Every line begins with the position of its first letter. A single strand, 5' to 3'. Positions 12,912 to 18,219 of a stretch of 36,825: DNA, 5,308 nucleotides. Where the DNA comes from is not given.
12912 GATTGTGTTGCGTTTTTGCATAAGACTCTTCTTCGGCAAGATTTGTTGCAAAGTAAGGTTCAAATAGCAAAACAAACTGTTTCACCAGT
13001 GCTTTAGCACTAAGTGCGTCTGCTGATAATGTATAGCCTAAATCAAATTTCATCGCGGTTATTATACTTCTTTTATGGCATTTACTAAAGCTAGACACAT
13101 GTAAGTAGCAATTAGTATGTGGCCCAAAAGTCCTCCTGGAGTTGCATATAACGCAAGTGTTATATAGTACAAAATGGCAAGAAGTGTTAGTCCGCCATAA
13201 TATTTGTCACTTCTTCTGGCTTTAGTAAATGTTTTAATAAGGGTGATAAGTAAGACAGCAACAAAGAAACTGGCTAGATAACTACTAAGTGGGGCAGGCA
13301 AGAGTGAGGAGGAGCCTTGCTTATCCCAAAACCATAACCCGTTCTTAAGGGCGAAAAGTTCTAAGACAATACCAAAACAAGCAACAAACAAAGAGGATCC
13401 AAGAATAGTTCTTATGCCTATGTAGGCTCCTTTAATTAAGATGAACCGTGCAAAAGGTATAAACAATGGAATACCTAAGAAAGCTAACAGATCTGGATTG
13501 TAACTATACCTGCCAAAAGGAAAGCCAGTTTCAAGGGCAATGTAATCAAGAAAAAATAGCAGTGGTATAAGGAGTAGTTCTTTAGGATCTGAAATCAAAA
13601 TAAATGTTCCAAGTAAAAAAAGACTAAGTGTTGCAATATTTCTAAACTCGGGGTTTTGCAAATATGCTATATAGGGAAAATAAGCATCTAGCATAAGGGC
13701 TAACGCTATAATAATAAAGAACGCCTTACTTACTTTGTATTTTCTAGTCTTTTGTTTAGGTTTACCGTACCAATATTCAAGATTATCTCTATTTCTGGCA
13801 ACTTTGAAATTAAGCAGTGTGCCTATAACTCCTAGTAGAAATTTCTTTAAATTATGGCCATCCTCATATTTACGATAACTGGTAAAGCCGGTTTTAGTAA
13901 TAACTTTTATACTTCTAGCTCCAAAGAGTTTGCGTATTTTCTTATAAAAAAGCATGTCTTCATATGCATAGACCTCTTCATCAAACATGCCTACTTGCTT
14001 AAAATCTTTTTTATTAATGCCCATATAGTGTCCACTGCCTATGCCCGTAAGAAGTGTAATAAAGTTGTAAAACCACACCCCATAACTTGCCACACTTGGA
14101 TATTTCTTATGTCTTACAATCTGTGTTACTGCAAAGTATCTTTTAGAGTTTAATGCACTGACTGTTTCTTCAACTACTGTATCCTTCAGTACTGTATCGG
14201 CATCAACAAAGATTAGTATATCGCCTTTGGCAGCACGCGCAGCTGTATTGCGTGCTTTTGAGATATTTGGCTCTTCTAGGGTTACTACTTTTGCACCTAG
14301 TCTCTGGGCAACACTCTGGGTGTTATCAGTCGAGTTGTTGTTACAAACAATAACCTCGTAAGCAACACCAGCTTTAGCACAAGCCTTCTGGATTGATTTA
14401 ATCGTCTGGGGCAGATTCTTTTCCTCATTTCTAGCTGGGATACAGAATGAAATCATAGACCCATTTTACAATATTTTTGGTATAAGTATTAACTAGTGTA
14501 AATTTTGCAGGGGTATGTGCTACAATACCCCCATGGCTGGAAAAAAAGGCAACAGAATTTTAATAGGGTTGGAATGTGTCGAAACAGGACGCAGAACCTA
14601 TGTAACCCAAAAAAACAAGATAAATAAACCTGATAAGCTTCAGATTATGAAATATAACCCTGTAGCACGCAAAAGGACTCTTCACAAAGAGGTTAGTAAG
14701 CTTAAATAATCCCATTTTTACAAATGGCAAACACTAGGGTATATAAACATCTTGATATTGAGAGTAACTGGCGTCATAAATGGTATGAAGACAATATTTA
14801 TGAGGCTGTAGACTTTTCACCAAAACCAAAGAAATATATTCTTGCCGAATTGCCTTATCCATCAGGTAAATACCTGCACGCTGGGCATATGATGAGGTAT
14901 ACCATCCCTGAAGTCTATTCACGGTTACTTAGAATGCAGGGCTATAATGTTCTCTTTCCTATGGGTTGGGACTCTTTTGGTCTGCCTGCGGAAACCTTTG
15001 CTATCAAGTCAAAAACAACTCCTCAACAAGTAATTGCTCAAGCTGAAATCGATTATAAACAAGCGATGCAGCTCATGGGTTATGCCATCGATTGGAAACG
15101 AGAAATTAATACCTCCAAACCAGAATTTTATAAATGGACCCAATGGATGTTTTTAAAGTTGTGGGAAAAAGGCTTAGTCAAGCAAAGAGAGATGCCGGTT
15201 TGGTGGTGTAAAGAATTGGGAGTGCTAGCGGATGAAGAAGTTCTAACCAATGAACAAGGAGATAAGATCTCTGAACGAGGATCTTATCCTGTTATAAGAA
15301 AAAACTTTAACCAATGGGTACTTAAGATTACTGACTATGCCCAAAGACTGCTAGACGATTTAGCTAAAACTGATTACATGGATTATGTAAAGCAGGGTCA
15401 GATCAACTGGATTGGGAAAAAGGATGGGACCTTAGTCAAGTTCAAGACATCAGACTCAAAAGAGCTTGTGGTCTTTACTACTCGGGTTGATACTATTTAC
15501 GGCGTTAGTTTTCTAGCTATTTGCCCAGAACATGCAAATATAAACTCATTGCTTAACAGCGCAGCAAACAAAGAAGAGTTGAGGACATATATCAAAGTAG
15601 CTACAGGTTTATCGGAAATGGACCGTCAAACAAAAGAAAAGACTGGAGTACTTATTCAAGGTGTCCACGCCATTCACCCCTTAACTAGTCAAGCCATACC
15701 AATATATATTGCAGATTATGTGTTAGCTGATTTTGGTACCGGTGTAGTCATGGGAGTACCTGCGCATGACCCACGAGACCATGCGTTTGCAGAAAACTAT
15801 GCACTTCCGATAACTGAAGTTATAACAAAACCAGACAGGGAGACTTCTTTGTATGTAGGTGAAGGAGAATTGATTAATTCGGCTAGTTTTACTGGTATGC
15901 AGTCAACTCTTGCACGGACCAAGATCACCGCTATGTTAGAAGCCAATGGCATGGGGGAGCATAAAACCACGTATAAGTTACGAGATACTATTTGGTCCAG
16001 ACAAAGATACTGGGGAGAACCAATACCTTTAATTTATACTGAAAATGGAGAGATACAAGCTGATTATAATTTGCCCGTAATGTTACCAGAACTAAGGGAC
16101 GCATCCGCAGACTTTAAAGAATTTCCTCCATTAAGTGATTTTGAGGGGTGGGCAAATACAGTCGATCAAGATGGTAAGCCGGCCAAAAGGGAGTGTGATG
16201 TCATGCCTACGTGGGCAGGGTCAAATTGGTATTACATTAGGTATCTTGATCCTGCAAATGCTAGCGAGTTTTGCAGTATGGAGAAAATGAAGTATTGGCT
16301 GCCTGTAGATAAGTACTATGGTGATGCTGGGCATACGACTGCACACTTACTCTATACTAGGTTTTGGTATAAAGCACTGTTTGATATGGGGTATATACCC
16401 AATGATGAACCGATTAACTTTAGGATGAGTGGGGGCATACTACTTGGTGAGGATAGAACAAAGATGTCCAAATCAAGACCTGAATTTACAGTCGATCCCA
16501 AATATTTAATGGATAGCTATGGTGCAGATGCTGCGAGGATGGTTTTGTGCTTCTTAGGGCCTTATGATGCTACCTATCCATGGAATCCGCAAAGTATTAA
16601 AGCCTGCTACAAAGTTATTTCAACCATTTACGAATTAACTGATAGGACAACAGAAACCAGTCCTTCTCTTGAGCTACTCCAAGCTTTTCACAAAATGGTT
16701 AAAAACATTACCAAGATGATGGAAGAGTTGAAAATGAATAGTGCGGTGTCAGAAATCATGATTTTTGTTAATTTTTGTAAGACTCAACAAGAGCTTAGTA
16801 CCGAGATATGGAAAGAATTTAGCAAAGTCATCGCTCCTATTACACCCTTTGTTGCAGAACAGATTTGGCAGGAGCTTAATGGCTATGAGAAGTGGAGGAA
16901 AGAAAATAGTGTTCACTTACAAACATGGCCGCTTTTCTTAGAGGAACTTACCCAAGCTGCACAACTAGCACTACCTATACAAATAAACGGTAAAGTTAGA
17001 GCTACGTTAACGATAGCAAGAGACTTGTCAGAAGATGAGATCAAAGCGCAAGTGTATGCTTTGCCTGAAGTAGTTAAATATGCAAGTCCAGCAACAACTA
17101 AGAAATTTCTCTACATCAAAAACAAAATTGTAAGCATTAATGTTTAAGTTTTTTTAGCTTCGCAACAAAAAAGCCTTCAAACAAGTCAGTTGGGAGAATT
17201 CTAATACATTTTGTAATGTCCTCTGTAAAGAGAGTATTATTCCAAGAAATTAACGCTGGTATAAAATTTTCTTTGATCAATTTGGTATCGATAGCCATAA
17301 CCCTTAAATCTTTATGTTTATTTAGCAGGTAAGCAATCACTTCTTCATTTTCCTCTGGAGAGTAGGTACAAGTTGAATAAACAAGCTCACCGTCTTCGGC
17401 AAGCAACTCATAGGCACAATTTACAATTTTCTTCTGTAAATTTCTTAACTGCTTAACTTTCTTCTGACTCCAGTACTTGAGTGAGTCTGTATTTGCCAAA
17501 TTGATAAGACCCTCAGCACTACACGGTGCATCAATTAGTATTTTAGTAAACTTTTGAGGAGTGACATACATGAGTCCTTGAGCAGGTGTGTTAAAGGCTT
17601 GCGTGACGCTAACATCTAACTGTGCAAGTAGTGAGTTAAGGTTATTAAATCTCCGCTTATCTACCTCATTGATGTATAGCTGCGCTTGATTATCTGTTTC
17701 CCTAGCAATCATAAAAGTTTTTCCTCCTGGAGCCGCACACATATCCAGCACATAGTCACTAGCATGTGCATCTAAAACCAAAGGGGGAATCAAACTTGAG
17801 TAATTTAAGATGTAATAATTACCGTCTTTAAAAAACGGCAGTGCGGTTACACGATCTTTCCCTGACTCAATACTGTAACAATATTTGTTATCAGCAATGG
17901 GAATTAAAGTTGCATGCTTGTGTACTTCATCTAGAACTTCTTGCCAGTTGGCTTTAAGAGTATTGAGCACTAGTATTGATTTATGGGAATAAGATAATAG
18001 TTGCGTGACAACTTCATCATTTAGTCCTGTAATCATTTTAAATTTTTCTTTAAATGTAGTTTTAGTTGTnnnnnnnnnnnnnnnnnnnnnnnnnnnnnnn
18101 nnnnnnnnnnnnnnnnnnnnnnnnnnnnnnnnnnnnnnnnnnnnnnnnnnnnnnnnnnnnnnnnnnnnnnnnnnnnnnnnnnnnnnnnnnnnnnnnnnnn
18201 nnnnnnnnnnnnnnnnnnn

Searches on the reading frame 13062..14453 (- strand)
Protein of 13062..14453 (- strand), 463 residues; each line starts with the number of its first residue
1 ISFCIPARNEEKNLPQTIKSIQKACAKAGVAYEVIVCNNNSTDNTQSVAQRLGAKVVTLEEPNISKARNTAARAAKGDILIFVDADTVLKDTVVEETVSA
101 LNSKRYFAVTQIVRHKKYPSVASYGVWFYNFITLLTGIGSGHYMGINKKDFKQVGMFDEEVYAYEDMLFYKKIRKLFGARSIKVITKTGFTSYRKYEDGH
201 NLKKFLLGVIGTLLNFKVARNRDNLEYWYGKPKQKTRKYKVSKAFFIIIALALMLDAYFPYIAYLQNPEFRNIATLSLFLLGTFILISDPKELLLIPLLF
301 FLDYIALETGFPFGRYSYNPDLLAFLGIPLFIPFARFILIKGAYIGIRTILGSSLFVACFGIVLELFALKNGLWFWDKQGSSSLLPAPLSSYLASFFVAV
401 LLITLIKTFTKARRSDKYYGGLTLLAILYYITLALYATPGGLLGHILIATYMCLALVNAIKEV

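Call 17: search_protein_families(library=pfam, proteins=[window:13062-14453:-], max_evalue=0.001)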
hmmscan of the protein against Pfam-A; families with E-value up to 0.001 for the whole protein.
window:13062-14453:- (463 aa): 4 families
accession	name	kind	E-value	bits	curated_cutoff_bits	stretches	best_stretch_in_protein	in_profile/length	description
PF00535.33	Glycos_transf_2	-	1.9e-25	90.2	23.3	1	2-117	1-120/168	Glycosyl transferase family 2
PF13641.12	Glyco_tranf_2_3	-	4.6e-13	50.1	27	1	1-122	3-131/230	Glycosyltransferase like family 2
PF04240.17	Caroten_synth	-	6.7e-10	39.7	25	1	301-438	39-188/209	Carotenoid biosynthesis protein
PF10111.15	Glyco_tranf_2_2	-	5.2e-07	29.9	27.3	1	3-103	2-108/276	Glycosyltransferase like family 2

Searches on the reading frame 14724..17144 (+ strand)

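Call 17: search_protein_families(library=pfam, proteins=[window:14724-17144:+], max_evalue=0.001)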
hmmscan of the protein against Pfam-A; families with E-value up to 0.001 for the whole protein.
window:14724-17144:+ (807 aa): 4 families
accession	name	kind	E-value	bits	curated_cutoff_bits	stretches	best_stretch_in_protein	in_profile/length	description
PF13603.12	tRNA-synt_1_2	-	2.2e-54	184.2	25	1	228-405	2-184/185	Leucyl-tRNA synthetase, editing domain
PF00133.28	tRNA-synt_1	-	6e-36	124.5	22.7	2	16-227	2-221/414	tRNA synthetases class I (I, L, M and V)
PF09334.17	tRNA-synt_1g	-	4.4e-21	75.5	20.1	1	38-171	2-133/391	tRNA synthetases class I (M)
PF08264.19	Anticodon_1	-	2.9e-20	73.1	25.1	1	651-771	4-145/148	Anticodon-binding domain of tRNA ligase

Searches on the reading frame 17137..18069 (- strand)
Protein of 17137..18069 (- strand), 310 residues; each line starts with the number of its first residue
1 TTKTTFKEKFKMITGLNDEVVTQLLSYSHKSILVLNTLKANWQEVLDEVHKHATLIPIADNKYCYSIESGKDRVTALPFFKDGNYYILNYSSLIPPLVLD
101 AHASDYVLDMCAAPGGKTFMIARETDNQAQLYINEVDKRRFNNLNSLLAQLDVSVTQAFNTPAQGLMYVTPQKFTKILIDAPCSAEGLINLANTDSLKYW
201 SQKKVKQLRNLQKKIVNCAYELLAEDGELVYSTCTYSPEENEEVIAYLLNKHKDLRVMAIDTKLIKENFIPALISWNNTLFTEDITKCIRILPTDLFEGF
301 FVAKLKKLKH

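Call 17: search_protein_families(library=pfam, proteins=[window:17137-18069:-], max_evalue=0.001)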
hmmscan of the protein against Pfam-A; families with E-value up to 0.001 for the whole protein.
window:17137-18069:- (310 aa): 1 family
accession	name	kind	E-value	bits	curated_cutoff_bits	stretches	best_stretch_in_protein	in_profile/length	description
PF01189.24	Methyltr_RsmB-F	-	4.3e-41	141.2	27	1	97-306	2-199/199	16S rRNA methyltransferase RsmB/F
